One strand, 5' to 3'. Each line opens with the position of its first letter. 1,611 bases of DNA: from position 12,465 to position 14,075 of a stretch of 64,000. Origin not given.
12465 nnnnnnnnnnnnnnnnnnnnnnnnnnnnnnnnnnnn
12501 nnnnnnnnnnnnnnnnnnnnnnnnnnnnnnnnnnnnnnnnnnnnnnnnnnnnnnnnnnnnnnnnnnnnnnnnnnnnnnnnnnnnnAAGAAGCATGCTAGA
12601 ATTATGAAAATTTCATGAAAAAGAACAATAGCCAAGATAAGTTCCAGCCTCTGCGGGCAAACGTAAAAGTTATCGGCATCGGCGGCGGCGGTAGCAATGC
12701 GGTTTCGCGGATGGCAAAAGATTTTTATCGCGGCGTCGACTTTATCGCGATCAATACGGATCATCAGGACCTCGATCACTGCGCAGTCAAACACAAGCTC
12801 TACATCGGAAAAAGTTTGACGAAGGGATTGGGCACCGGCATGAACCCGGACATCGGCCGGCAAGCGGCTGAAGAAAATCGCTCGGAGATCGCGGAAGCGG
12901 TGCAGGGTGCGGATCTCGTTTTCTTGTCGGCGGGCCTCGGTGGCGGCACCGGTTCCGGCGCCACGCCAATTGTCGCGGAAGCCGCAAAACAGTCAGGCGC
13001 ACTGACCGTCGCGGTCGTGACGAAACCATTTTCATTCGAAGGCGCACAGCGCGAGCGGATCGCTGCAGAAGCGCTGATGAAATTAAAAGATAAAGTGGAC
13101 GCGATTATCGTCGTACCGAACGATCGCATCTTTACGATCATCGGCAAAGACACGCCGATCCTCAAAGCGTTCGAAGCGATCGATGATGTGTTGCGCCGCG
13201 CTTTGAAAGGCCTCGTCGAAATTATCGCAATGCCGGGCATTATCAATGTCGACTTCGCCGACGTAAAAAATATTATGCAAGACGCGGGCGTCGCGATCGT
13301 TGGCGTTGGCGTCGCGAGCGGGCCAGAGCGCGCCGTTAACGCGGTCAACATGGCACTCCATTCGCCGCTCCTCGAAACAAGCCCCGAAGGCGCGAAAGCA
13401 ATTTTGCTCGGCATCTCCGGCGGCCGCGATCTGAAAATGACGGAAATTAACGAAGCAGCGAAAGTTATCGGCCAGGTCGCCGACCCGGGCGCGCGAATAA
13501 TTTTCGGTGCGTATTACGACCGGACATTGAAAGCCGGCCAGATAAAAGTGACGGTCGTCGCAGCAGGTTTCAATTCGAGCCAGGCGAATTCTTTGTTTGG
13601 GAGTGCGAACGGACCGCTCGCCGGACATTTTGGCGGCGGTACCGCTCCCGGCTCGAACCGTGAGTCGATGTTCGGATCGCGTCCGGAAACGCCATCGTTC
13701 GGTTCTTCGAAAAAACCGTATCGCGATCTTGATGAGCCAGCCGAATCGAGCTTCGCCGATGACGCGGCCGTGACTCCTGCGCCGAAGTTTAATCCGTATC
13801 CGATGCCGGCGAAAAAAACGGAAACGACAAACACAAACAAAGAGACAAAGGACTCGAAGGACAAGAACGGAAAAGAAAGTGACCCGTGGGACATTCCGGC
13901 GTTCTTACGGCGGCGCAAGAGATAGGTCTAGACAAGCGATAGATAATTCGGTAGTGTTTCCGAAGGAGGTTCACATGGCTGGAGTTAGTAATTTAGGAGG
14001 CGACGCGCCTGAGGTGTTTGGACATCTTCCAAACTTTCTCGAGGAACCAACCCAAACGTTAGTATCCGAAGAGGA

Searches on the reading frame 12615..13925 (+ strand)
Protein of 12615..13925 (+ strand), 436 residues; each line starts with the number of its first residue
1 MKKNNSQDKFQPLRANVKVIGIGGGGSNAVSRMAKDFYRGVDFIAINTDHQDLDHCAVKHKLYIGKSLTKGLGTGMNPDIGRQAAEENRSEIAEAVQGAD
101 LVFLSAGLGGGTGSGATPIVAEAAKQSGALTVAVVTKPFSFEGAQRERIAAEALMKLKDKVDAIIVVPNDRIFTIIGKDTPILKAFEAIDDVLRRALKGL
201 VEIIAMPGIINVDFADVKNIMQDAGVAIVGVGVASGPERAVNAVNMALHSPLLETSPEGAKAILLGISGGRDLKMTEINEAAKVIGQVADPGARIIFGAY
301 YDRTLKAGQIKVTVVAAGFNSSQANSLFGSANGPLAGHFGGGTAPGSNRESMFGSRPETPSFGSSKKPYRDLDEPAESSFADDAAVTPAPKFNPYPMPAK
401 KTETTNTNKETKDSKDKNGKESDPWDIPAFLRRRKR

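Call 76: search_protein_families(library=pfam, proteins=[window:12615-13925:+], max_evalue=0.00001)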
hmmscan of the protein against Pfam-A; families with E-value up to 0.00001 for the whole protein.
window:12615-13925:+ (436 aa): 2 families
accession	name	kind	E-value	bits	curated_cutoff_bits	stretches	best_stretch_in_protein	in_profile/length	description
PF00091.31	Tubulin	-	5.7e-46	157.6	33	1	16-176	1-189/190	Tubulin/FtsZ family, GTPase domain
PF12327.13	FtsZ_C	-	9e-27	93.7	27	1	225-319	1-94/95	FtsZ family, C-terminal domain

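Call 77: find_homologous_proteins(query=window:12615-13925:+, max_evalue=1e-30)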
Query window:12615-13925:+ (436 aa): 7998 proteins with E <= 1e-30 among 8000 candidates; the best 120 are listed.
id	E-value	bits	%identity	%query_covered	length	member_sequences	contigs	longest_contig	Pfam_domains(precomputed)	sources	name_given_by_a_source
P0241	2.0e-282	954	100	100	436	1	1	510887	PF00091.32,PF12327.14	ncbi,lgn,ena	-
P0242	7.2e-248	841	90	99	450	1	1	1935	PF00091.32,PF12327.14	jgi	jgi:cell division protein FtsZ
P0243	9.5e-244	827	86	99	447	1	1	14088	PF00091.32,PF12327.14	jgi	jgi:cell division protein FtsZ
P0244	4.9e-230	782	82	100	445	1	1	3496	PF00091.32,PF12327.14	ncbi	-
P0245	1.1e-229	781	81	99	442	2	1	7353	PF00091.32,PF12327.14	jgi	jgi:cell division protein FtsZ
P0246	1.4e-207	708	78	100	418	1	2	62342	PF00091.32,PF12327.14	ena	-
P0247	3.1e-206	704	77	100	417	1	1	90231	PF00091.32,PF12327.14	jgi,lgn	jgi:cell division protein FtsZ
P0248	6.4e-206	703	77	99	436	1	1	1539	PF00091.32,PF12327.14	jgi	jgi:cell division protein FtsZ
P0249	1.4e-205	701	78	99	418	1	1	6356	PF00091.32,PF12327.14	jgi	jgi:cell division protein FtsZ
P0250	2.2e-203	694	75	99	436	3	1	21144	PF00091.32,PF12327.14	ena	-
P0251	2.5e-202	691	76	100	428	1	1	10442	PF00091.32,PF12327.14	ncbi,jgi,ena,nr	ncbi:MAG TPA: cell division protein FtsZ [Candidatus Paceibacterota bacterium]|nr:cell division prot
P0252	2.2e-201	688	75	100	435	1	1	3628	PF00091.32,PF12327.14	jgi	jgi:cell division protein FtsZ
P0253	9.9e-200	682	75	100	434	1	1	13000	PF00091.32,PF12327.14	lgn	-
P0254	1.2e-198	679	73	99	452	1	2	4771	PF00091.32,PF12327.14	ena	-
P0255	2.4e-198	678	76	99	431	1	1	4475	PF00091.32,PF12327.14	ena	-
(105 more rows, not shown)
